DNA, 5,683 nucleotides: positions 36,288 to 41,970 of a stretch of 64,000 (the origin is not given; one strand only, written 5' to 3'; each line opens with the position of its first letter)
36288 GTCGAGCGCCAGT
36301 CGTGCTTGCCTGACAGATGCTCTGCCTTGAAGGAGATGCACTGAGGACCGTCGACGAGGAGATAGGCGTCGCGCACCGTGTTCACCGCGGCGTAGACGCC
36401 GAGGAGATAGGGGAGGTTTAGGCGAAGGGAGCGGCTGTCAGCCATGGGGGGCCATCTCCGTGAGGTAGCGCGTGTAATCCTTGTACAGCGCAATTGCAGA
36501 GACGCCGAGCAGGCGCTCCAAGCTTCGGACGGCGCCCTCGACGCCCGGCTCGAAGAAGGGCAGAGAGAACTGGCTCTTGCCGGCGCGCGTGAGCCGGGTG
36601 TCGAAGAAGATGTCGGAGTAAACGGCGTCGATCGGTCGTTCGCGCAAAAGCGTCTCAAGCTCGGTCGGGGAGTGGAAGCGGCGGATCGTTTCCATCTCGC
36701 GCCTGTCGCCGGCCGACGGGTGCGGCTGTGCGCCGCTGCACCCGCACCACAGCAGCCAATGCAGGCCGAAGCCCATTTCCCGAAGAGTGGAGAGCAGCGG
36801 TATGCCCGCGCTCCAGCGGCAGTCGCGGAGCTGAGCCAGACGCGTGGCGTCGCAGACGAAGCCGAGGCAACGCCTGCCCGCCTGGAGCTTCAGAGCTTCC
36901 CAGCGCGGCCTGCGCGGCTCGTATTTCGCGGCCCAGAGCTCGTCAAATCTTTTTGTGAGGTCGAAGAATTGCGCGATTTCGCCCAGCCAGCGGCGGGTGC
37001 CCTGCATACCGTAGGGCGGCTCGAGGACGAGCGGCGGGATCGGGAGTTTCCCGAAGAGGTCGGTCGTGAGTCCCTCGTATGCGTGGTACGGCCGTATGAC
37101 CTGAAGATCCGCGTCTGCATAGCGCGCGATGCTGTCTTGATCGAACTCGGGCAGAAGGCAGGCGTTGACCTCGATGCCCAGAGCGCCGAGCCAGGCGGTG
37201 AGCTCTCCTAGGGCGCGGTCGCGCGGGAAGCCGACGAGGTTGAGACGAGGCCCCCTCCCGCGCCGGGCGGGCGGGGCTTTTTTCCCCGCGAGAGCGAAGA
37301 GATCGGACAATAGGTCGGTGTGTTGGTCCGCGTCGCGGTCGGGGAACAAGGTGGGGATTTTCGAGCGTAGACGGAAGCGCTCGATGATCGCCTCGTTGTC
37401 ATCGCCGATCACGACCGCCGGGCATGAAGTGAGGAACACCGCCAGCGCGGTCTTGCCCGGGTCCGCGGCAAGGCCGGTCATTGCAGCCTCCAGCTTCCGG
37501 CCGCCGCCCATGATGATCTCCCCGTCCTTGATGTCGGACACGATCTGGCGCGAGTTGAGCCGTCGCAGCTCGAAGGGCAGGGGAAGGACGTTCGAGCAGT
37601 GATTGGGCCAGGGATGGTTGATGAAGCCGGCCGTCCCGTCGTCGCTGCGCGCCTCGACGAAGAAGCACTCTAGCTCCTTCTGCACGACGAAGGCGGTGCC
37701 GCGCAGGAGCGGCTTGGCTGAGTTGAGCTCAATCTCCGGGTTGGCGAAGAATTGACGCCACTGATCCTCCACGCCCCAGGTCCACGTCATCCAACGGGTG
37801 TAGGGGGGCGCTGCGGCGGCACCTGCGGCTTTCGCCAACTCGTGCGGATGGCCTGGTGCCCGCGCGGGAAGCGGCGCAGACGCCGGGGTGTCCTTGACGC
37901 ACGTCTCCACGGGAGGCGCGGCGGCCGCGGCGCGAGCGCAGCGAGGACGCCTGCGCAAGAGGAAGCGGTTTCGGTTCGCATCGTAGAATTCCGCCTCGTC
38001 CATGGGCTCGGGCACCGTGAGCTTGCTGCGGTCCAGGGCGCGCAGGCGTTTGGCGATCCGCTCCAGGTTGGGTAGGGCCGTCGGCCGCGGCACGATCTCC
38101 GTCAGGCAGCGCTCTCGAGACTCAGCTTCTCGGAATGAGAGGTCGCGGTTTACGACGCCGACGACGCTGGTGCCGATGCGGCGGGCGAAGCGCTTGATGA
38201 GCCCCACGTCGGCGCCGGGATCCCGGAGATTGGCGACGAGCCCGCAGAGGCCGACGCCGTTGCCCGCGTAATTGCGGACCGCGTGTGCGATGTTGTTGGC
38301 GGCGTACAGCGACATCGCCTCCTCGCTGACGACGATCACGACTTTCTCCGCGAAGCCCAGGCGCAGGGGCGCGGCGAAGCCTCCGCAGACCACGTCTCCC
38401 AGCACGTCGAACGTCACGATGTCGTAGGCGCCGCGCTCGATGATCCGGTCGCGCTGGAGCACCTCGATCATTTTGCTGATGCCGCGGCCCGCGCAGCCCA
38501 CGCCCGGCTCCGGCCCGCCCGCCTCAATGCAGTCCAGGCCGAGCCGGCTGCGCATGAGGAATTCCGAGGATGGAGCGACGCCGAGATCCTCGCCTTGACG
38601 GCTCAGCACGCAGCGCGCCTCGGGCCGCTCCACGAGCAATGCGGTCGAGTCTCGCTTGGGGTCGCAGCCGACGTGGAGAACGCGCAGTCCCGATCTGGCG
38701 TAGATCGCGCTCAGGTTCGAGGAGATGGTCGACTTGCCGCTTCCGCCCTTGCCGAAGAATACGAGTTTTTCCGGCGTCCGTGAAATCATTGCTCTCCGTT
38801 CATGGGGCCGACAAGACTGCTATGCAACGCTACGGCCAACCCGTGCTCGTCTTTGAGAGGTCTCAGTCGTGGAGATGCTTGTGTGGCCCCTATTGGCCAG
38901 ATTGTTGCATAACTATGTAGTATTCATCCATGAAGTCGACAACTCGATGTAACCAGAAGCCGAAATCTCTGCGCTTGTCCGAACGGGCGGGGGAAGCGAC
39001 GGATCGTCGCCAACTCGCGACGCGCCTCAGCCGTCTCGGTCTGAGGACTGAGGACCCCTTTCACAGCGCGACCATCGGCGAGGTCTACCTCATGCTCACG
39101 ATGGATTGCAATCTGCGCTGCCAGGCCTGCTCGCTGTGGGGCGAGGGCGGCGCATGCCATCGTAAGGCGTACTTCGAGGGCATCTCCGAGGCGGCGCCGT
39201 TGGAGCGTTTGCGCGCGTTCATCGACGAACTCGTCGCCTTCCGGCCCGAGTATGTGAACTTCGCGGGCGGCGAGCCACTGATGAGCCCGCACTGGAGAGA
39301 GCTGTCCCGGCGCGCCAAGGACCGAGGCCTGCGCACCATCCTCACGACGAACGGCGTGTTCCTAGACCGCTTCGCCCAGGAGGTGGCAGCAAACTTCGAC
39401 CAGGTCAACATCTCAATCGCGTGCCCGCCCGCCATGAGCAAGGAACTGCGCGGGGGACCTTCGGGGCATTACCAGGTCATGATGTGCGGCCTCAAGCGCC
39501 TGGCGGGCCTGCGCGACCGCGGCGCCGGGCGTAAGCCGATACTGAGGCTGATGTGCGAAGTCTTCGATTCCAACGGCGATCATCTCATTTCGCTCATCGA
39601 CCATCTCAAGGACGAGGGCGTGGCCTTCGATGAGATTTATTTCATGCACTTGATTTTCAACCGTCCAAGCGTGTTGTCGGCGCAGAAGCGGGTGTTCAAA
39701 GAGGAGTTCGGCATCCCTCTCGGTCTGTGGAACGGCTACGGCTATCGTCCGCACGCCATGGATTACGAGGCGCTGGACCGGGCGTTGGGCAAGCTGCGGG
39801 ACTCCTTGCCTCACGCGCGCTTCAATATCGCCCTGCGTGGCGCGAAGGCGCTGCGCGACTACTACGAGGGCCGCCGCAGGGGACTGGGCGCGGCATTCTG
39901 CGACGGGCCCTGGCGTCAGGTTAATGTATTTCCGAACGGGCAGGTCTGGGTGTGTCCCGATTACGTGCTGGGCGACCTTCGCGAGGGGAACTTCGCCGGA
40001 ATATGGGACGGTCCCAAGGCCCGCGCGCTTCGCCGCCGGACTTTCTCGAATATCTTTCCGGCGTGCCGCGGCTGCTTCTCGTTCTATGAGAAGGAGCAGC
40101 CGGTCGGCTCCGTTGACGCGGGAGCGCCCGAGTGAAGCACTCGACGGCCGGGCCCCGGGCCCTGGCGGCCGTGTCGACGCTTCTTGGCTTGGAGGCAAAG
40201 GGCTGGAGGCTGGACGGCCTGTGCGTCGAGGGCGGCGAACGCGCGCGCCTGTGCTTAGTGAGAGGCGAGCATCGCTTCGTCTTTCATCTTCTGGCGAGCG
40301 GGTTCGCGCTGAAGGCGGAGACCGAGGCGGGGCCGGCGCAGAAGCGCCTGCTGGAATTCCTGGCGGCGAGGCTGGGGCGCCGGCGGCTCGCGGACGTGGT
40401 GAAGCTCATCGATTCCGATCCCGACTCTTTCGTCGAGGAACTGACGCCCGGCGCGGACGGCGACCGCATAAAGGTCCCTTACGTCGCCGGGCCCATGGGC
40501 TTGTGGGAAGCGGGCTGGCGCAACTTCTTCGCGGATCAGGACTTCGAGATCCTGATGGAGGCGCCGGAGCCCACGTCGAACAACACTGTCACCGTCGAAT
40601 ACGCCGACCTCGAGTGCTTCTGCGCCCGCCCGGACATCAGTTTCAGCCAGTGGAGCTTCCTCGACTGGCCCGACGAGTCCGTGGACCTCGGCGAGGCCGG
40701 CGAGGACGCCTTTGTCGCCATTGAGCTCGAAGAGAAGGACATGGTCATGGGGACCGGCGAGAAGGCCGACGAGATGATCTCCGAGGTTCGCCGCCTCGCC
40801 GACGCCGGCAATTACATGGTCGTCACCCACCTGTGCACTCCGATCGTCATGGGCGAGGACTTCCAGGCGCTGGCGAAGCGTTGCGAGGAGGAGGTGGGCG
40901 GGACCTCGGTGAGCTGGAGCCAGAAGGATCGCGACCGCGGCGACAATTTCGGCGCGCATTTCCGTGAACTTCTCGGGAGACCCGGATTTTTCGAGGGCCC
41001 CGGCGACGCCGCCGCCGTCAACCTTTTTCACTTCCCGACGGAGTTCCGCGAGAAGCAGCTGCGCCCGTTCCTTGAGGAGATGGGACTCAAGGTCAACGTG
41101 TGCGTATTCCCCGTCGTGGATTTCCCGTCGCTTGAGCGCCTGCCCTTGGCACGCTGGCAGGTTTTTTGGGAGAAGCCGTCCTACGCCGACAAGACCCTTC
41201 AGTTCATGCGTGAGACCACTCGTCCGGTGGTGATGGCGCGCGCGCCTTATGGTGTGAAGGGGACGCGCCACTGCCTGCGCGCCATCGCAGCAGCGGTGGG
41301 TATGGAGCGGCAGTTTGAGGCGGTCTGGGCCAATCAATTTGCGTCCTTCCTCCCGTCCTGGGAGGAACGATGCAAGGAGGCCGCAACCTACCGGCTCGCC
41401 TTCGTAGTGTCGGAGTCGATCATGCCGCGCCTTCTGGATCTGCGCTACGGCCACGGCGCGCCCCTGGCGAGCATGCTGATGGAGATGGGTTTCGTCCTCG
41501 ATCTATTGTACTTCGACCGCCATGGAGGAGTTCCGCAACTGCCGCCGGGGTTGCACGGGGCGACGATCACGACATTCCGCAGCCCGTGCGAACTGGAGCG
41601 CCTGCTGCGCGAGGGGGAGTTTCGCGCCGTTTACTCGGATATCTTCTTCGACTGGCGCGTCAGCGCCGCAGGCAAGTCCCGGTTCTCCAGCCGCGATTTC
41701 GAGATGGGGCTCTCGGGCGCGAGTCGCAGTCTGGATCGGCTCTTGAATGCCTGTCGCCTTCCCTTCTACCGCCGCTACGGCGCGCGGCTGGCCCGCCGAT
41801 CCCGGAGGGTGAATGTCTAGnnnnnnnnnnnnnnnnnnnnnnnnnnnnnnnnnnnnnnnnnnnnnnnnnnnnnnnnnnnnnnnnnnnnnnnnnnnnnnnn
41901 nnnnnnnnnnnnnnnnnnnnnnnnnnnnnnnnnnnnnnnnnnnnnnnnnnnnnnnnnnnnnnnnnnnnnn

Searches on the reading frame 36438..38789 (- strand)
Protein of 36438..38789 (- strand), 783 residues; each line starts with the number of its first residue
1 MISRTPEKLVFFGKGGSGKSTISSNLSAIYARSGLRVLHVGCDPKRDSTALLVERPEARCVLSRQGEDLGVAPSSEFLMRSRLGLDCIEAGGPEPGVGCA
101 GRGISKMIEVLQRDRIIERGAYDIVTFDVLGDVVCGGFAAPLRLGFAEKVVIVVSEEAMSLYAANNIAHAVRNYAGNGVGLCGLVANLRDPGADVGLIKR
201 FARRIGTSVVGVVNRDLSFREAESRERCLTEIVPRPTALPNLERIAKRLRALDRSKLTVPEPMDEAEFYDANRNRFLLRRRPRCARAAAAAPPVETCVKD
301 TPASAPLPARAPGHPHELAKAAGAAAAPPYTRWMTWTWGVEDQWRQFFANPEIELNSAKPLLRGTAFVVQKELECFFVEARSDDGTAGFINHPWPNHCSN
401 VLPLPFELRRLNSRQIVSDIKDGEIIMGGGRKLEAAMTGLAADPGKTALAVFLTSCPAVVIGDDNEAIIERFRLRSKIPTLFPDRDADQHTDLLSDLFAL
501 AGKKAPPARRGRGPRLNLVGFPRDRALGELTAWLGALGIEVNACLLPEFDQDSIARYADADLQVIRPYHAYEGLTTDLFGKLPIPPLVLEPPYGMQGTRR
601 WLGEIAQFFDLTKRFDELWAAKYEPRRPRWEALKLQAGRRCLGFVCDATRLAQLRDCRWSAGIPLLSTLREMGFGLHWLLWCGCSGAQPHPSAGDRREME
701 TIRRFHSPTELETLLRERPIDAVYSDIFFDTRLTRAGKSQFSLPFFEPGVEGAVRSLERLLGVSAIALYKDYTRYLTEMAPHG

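Call 17: search_protein_families(library=pfam, proteins=[window:36438-38789:-], max_evalue=0.001)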
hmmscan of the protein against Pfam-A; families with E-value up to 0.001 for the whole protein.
window:36438-38789:- (783 aa): 5 families
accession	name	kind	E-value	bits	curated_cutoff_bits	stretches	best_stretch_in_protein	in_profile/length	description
PF00142.24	Fer4_NifH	-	6.6e-69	232.8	25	1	8-268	2-261/271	4Fe-4S iron sulfur cluster binding proteins, NifH/frxC family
PF00148.24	Oxidored_nitro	-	6.3e-18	65.3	28.6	1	417-617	46-251/399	Nitrogenase component 1 type Oxidoreductase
PF01656.29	CbiA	-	1.3e-11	44.9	25.4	1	13-226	6-122/125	CobQ/CobB/MinD/ParA nucleotide binding domain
PF13614.12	AAA_31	-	1.6e-07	31.9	27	1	13-51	9-47/177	AAA domain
PF02374.21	ArsA_ATPase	-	0.00072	19.3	24.3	0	9-44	4-39/305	Anion-transporting ATPase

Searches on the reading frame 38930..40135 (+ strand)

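Call 17: search_protein_families(library=pfam, proteins=[window:38930-40135:+], max_evalue=0.001)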
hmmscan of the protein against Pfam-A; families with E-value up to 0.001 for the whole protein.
window:38930-40135:+ (401 aa): 3 families
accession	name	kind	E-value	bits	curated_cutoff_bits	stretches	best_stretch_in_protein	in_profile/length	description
PF04055.27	Radical_SAM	-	4.7e-12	46.8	29.5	1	57-185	4-130/166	Radical SAM superfamily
PF13186.11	SPASM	-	6.2e-11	42.9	21.5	1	324-382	1-66/67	Iron-sulfur cluster-binding domain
PF13353.11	Fer4_12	-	0.00023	21.9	22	1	54-168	9-118/137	4Fe-4S single cluster domain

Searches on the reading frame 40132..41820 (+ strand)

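Call 17: search_protein_families(library=pfam, proteins=[window:40132-41820:+], max_evalue=0.001)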
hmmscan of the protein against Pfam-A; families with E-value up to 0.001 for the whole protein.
window:40132-41820:+ (562 aa): 1 family
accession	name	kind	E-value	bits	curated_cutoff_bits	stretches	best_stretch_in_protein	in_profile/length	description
PF00148.24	Oxidored_nitro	-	2.2e-17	63.5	28.6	1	195-408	45-261/399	Nitrogenase component 1 type Oxidoreductase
